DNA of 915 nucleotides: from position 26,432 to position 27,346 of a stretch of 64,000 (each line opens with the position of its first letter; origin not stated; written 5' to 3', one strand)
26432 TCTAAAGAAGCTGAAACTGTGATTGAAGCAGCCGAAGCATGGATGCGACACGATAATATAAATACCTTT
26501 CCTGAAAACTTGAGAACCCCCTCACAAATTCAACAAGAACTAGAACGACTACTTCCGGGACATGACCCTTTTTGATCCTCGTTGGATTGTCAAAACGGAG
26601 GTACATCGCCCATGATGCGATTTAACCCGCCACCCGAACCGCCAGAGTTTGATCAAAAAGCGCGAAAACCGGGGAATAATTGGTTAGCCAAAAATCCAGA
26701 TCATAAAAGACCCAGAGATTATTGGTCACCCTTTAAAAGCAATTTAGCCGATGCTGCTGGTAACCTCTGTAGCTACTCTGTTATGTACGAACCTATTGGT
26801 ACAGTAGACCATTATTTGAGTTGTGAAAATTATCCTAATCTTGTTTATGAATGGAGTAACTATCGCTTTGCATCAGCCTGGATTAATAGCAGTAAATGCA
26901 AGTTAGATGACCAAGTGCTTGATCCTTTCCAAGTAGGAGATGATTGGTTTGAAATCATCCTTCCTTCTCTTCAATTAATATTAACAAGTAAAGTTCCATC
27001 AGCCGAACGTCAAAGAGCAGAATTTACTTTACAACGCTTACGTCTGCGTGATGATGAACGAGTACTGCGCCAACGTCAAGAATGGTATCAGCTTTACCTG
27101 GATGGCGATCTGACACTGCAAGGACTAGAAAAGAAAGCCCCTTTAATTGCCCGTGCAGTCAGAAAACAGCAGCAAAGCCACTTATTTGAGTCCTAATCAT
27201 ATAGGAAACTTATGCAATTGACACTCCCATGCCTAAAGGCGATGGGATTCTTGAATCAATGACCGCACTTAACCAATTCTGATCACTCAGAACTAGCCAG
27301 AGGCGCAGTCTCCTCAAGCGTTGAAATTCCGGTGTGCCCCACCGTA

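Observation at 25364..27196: Septu-like two-gene defense module: AAA15 ABC-ATPase plus HNH-like partner with degenerate zinc-finger cysteines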

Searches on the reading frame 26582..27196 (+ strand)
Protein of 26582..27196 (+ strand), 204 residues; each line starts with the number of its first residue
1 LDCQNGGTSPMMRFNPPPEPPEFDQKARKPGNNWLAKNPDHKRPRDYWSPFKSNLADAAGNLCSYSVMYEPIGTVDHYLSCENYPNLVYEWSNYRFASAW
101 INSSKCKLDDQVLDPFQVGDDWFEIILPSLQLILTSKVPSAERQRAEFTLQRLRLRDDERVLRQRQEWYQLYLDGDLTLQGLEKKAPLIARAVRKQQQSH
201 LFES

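Call 3: search_protein_families(library=pfam, proteins=[window:26582-27196:+], max_evalue=1)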
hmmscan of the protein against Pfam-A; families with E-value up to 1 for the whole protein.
window:26582-27196:+ (204 aa): 0 families

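Call 4: search_protein_families(library=padloc, proteins=[window:26582-27196:+], max_evalue=1)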
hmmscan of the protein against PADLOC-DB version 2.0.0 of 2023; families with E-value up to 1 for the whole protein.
window:26582-27196:+ (204 aa): 18 families
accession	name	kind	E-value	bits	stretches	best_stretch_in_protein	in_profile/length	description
PDLC00348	PtuB1|PtuB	-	5.6e-75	249.2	1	11-199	1-193/198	Unknown function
PDLC00351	PtuB1|PtuB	-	3.2e-06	25.4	1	63-174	59-177/195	Unknown function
PDLC00323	PtuB1|PtuB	-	4e-06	24.6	1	74-118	49-93/215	Unknown function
PDLC00337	PtuB1|PtuB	-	1.7e-05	22.8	1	54-167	50-162/216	Unknown function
PDLC00340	PtuB1|PtuB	-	6.4e-05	20.7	2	73-105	78-110/268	Unknown function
PDLC00315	PtuB1|PtuB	-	0.00013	19.9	1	49-110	19-81/227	Unknown function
PDLC00342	PtuB1|PtuB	-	0.00019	18.9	1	74-170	65-156/247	Unknown function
PDLC00330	PtuB1|PtuB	-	0.00031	18.7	1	20-107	12-111/271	Unknown function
PDLC02924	HNH_I-A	-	0.00068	17.7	1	13-171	3-157/198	-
PDLC00358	PtuB1|PtuB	-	0.00082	17.1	1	52-175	37-171/215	Unknown function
PDLC00324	PtuB1|PtuB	-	0.0013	16.5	1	51-99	33-82/209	Unknown function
PDLC04252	PDC-M01B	-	0.0029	14.7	1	41-106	79-140/294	-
PDLC00343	PtuB1|PtuB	-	0.0037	15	1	44-105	47-121/283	Unknown function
PDLC00326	PtuB1|PtuB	-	0.0048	14.8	1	32-94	23-82/197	Unknown function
PDLC00336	PtuB1|PtuB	-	0.0073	14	1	74-118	80-127/250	Unknown function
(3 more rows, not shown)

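Call 5: search_protein_families(library=ncbifam, proteins=[window:26582-27196:+], max_evalue=1)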
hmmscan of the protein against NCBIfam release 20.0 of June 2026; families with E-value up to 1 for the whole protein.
window:26582-27196:+ (204 aa): 2 families
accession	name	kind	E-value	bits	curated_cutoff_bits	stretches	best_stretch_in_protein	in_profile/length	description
NF041761.1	PtuB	equivalog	0.029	14.2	150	1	13-93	3-82/218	retron Ec78 anti-phage system effector HNH endonuclease PtuB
TIGR02646.1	TIGR02646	subfamily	0.14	12.3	52.15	1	49-99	13-64/144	retron system putative HNH endonuclease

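Call 7: search_solved_structures(query=window:26582-27196:+, max_evalue=10, show_alignments=3)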
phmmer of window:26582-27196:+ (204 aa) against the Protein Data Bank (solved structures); distinct sequences matched with E-value up to 10: 0.

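Call 9: find_homologous_proteins(query=window:26612-27196:+, max_evalue=0.001)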
Query window:26612-27196:+ (194 aa): 1595 proteins with E <= 0.001 among 2139 candidates; the best 120 are listed.
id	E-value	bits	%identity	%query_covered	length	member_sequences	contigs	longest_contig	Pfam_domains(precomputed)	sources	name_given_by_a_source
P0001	1.5e-130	451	100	100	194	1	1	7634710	-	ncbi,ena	-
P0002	2.9e-114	398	88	95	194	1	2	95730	-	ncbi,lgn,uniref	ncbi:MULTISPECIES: hypothetical protein [Aerosakkonema]|uniref:hypothetical protein n=1 Tax=Aerosakk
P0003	3.2e-114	397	88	100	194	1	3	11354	-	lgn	-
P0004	1.0e-112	393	87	100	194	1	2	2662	-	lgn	-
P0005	2.2e-112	391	85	100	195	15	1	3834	-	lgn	-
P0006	4.0e-108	378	83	97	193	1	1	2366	-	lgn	-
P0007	6.8e-102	357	80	98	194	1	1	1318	-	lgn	-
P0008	1.5e-100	353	79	96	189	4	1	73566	-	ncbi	ncbi:MAG: hypothetical protein AB4352_28670 [Hormoscilla sp.]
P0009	2.6e-100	352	78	97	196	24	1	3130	-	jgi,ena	-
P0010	4.1e-99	348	79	97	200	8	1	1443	-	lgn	-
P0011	8.5e-99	347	78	97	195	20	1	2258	-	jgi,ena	-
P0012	1.1e-98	347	77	97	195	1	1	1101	-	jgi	jgi:hypothetical protein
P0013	2.1e-98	346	78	97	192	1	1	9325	-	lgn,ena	-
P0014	6.0e-98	344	77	97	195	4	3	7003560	-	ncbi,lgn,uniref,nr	ncbi:hypothetical protein Cylst_3152 [Cylindrospermum stagnale PCC 7417]|uniref:HNH nuclease domain-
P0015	6.5e-98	344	78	90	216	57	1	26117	-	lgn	-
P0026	1.6e-95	336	74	99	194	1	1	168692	-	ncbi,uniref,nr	ncbi:hypothetical protein [Anabaena lutea]|uniref:TIGR02646 family protein n=1 Tax=Anabaena lutea FA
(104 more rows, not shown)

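Call 12: search_solved_structures(query=A1, max_evalue=10, show_alignments=4)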
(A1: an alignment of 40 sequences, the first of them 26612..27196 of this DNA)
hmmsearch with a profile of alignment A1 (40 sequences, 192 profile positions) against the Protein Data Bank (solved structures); distinct sequences matched with E-value up to 10: 2.
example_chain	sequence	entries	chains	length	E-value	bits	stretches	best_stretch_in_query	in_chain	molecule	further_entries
9n69_F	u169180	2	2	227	0.72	12.3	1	64-147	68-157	TIGR02646 family protein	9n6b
8ee7_C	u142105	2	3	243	0.75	12.2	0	32-84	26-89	PtuB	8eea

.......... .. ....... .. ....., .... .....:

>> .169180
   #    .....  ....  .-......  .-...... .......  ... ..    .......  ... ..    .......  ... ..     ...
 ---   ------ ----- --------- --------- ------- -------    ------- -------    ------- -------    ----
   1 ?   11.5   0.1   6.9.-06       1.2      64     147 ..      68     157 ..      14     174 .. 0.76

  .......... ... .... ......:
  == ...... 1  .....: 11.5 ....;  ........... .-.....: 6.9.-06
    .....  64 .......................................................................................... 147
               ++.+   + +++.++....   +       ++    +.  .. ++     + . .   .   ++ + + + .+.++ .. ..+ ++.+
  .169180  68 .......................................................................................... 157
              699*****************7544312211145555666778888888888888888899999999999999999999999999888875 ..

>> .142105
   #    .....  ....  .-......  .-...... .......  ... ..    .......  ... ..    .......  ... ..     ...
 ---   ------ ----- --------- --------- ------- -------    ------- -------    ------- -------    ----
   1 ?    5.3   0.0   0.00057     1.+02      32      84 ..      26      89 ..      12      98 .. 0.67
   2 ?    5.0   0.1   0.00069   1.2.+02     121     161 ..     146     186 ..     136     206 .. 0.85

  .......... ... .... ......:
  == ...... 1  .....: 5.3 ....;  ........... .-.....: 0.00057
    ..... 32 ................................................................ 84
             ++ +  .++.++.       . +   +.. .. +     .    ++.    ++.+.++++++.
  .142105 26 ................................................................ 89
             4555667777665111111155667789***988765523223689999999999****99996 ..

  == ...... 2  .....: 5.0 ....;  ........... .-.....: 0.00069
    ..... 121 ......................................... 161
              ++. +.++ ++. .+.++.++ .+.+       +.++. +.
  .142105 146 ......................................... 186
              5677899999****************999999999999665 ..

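Call 18: predict_structure(alignment_id=A1)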
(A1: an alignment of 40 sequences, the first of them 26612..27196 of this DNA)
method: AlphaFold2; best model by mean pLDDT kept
length: 194 residues; sequences in the alignment: 40
mean_pLDDT: 73.4   pTM: 0.58
mean pLDDT of the five models: 73.4, 71.4, 71.3, 71.1, 70.5
residues with pLDDT >= 90: 24; 70-90: 99; 50-70: 48; < 50: 23
segments of 3 or more residues with pLDDT < 50: 1-5, 50-63
pLDDT, mean of each block of 10 residues (from residue 1): 54 93 88 79 62 41 56 78 62 53 64 86 87 84 75 84 90 78 86 57
secondary structure, 60 per line:
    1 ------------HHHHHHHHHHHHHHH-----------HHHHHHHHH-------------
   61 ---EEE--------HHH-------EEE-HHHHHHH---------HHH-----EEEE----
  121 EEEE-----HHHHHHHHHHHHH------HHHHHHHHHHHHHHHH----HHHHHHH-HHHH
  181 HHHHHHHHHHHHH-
elements in order: H13-27 H39-47 E64-66 E85-87 H89-95 E113-116 E121-124 H130-142 H149-164 H169-175 H177-193

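Call 24: fold_search(model_id=the predicted structure, library=pdb)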
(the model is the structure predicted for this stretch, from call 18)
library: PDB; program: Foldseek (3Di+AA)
matches with E <= 10: 20; with E <= 0.001: 0
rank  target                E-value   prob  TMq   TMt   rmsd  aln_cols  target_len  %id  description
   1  9u9y_H                2.0e-03  1.00  0.47  0.45   6.9       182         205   16  Cryo-EM structure of retron Ec78 effector complex (released 2025-12-10)
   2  9n6b_F                2.1e-03  1.00  0.51  0.45   8.8       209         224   17  Structure of the retron IA complex with HNH nuclease in the "up" orientation (released 2025-04-23)
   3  9nnb_J                3.3e-03  1.00  0.52  0.49   6.5       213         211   14  Cryo-EM structure of the Retron Ec78 complex, PtuA:PtuB:RT (4:2:1) (released 2025-10-08)
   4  8eea_G                5.9e-03  1.00  0.46  0.39   8.3       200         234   14  Structure of E.coli Septu (PtuAB) complex (released 2023-12-27)
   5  9n69_F                5.9e-03  0.96  0.37  0.33  10.4       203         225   18  Structure of the retron IA complex with HNH nuclease in the "down" orientation (released 2025-04-23)
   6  9l7p_H                7.0e-03  1.00  0.50  0.46   7.6       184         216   16  Cryo-EM structure of retron Ec78 system complex (released 2025-12-10)
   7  9vhl_F                7.8e-03  1.00  0.39  0.37   5.3       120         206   17  cryoEM structure of retron-Eco7 complex (form II) (released 2026-01-07)
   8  9nnh_K                1.9e-02  0.99  0.46  0.43   7.0       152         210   15  Cryo-EM structure of the Retron Ec78 complex, PtuA:PtuB:RT (4:2:2) (released 2025-10-08)
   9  9vh1_F                2.2e-02  0.99  0.43  0.40   6.7       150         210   15  cryoEM structure of ptuA-ptuB complex in Retron-Eco7 anti-phage system (released 2025-12-03)
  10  9e90_B                2.8e-02  0.92  0.42  0.34   8.4       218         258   16  Ec83 Retron PtuA/PtuB (2-1) complex bound to ATP (released 2025-07-02)
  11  5ecj_A                5.6e+00  0.05  0.17  0.13  10.5        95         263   10  Crystal structure of monobody Mb(S4) bound to Prdm14 in complex with Mtgr1 (released 2015-12-02)
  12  6vhh_A                5.6e+00  0.05  0.15  0.02  13.8        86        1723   15  Human Teneurin-2 and human Latrophilin-3 binary complex (released 2020-06-03)
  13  7bam_A                5.9e+00  0.06  0.16  0.02  12.9        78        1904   14  human Teneurin4 WT C2 (released 2021-12-01)
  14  7ban_A                6.7e+00  0.06  0.16  0.02  13.0        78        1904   14  human Teneurin4 Mut C2 (released 2022-01-12)
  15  6cmx_A                7.5e+00  0.03  0.14  0.03  13.2        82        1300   20  Human Teneurin 2 extra-cellular region (released 2018-07-25)
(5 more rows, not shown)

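Call 25: search_protein_representatives(alignment_id=A1)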
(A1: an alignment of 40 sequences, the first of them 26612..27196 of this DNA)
Query: 40 sequences, 192 profile positions. Proteins with E-value up to 0.001 (for the whole library): 1251; up to 1e-10: 907; up to 1e-30: 266. The best 150 are listed.
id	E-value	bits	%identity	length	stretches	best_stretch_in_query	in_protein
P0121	5.5e-84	296.5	-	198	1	1-186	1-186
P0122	5.6e-77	273.7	-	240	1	1-184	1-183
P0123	9.1e-73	259.9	-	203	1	2-188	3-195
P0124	1.9e-72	258.9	-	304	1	5-190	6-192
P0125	6.6e-71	253.9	-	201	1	1-190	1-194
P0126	1.2e-70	253.0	-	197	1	1-187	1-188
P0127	2.6e-70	251.9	-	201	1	4-188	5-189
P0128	4.2e-70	251.2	-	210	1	1-188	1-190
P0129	8.5e-69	247.0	-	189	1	42-188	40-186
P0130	2.2e-67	242.4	-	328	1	1-188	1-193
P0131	4.9e-67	241.3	-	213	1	5-186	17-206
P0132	5.3e-67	241.1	-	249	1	1-187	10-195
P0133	5.8e-67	241.0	-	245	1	5-186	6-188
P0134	9.6e-66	237.0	-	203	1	1-189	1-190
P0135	5.5e-65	234.5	-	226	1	1-189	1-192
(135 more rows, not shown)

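Call 28: search_solved_structures(query=A2, max_evalue=10, show_alignments=5)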
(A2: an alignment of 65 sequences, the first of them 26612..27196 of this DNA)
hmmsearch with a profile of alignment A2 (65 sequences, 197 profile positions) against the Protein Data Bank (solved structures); distinct sequences matched with E-value up to 10: 19.
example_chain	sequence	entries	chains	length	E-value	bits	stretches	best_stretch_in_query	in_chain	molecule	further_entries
22bv_F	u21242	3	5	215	5.3e-06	29.1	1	40-85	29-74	TIGR02646 family protein | PtuB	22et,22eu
9vh1_F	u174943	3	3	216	1.3e-05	27.9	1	40-85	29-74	Retron Ec78 putative HNH endonuclease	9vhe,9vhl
9l7p_H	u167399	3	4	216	0.00011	24.8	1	41-85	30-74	TIGR02646 family protein | Retron I-A effector PtuB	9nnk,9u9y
9nnb_J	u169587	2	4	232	0.00014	24.5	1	41-85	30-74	Retron I-A effector PtuB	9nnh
9kjx_F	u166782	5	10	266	0.00022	23.9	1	41-85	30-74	TIGR02646 family protein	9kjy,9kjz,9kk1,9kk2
22bu_F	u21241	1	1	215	0.00063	22.4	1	40-85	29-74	TIGR02646 family protein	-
8ee7_C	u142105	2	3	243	0.0012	21.4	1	29-85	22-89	PtuB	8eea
9ko9_A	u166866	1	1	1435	0.0063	19.1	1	26-105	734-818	CRISPR-associated endonuclease Cas9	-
8umf_A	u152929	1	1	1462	0.0065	19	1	26-105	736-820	Cas9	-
9n69_F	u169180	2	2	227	0.011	18.3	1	37-86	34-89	TIGR02646 family protein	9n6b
9kor_A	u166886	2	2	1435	0.043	16.4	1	26-74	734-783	CRISPR-associated endonuclease Cas9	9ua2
5vcd_A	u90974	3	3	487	0.69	12.4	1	92-164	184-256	Cytochrome P450 3A4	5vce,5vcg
6t4q_SB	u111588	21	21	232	0.79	12.3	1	92-121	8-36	40S ribosomal protein S1-A | Small ribosomal subunit protein eS1A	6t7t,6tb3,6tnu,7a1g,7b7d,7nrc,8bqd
4u3m_S1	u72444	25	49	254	0.94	12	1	92-121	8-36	40S ribosomal protein S1-A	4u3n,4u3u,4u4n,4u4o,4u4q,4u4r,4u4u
3j6x_S1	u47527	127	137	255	0.94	12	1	92-121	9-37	40S ribosomal protein S1 | 40S ribosomal protein S1-A | eS1 (yeast S1)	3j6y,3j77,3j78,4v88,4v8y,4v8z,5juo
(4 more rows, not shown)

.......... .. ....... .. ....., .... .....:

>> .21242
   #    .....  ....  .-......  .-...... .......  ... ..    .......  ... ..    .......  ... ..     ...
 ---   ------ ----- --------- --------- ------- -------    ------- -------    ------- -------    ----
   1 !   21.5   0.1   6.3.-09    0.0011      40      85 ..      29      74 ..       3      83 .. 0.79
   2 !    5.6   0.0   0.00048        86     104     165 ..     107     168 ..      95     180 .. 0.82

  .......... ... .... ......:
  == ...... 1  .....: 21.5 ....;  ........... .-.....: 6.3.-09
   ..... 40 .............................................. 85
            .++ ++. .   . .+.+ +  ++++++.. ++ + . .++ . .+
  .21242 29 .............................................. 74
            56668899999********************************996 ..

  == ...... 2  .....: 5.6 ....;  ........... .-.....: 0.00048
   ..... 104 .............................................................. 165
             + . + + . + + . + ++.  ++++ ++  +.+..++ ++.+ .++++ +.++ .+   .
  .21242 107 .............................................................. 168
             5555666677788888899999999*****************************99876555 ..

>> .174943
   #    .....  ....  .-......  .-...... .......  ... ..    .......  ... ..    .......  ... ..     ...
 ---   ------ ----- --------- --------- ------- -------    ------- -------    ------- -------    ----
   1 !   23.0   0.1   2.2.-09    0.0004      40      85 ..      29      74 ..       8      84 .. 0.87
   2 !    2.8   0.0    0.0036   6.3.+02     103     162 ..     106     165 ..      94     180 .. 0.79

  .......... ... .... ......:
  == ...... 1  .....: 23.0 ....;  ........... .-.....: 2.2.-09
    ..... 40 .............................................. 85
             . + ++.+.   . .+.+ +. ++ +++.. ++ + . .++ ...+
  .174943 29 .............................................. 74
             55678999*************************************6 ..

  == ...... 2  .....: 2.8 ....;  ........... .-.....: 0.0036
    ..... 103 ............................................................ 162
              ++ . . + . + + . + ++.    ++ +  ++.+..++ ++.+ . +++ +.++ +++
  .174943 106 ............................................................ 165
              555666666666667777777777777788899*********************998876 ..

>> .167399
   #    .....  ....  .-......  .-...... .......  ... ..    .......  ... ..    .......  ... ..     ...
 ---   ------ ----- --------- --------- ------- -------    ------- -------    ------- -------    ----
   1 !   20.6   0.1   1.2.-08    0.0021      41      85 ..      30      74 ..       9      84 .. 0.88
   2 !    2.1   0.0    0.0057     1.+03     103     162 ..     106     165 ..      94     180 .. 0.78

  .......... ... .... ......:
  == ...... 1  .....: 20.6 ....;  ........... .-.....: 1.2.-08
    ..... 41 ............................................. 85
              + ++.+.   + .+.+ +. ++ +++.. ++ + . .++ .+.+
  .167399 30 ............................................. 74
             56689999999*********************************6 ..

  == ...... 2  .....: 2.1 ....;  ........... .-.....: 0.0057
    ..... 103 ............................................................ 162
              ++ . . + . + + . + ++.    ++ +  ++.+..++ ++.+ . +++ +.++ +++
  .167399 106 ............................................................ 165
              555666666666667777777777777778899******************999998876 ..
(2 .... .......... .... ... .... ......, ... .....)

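Call 34: find_related_loci(query=A1, collection=genome_contigs, flank=6000)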
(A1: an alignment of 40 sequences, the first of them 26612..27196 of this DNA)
Query A1 (194 aa) in genome_contigs; peptide patterns used: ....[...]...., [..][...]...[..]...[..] (x = any residue, [..] = any of these).
365 stretches matched a pattern; 242 encode a relative of the query (tblastn E <= 1e-3); the best 80 are kept; 80 distinct loci.
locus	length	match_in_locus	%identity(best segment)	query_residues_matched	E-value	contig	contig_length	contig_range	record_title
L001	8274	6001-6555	88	1-185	2e-112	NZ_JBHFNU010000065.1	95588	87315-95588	Aerosakkonema sp. BLCC-F183 bin1.fa-65, whole genome shotgun sequence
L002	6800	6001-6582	84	1-194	6e-111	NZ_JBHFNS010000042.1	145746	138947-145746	Floridaenema fluviatile BLCC-F154 k141_1198, whole genome shotgun sequence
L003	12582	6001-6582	73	1-194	3e-99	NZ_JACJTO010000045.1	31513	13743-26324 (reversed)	Aphanizomenon flos-aquae FACHB-1287 contig45, whole genome shotgun sequence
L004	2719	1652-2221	77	1-189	3e-102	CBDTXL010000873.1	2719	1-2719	MAG TPA_asm: uncultured bacterium isolate ERR2431955_maxbin2_4 genome assembly, contig: ERZ23878311.51073, whole genome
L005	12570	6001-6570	78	1-189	3e-99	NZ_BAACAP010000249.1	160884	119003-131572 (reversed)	Scytonema sp. NUACC26 sequence249, whole genome shotgun sequence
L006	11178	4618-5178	75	1-187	1e-98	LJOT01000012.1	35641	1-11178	MAG: Anabaena sp. CRKS33 70, whole genome shotgun sequence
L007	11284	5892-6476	73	1-192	6e-98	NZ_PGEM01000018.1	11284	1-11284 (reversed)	Cuspidothrix issatschenkoi CHARLIE-1 contig_17, whole genome shotgun sequence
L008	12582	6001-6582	73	1-193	1e-97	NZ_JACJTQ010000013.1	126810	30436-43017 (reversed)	Anabaena catenula FACHB-362 contig13, whole genome shotgun sequence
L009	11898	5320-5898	73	1-193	2e-97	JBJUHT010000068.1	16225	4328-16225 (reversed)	MAG: Dolichospermum sp. isolate samp_4312_semibin_243 samp_4312_231736, whole genome shotgun sequence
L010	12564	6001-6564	75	1-187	2e-97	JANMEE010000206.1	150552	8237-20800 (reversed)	MAG: Dolichospermum sp. OTE_75_concoct_329_sub OTE_75_k141_4375979, whole genome shotgun sequence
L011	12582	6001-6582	74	1-193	2e-97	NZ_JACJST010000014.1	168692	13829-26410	Anabaena lutea FACHB-196 contig14, whole genome shotgun sequence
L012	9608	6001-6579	73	1-193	6e-97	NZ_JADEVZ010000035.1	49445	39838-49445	Dolichospermum sp. LEGE 00240 NODE_34_length_49445_cov_16.5706, whole genome shotgun sequence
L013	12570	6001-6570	77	1-189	3e-97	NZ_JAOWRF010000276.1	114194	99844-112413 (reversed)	Plectonema radiosum NIES-515 NODE_2_length_114194_cov_15.198725, whole genome shotgun sequence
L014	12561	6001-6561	79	1-186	2e-96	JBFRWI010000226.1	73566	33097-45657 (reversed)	MAG: Hormoscilla sp. isolate 05_out_wi_sediment_bin.26 05outWiSedB26_c_000002866247, whole genome shotgun sequence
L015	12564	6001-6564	74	1-187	4e-96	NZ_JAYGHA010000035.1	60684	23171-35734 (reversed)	Anabaena sp. UHCC 0451 scaffold00035__length=60684, whole genome shotgun sequence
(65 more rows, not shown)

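Call 36: find_encoding_contigs(protein=P0001, flank=10000, max_places=3)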
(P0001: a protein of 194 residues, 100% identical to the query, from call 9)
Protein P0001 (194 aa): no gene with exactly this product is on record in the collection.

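Call 67: search_protein_families(library=ncbifam, alignment_id=A2, max_evalue=0.01)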
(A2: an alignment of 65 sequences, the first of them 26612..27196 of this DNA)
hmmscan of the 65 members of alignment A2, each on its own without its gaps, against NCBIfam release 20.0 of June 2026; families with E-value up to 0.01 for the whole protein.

A. member 1, window:26612-27196:+ (194 aa): 0 families

B. families by the number of members that match (of 65 scanned): 2 families
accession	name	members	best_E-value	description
TIGR02646.1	TIGR02646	33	1.9e-09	retron system putative HNH endonuclease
NF041761.1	PtuB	26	1.8e-12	retron Ec78 anti-phage system effector HNH endonuclease PtuB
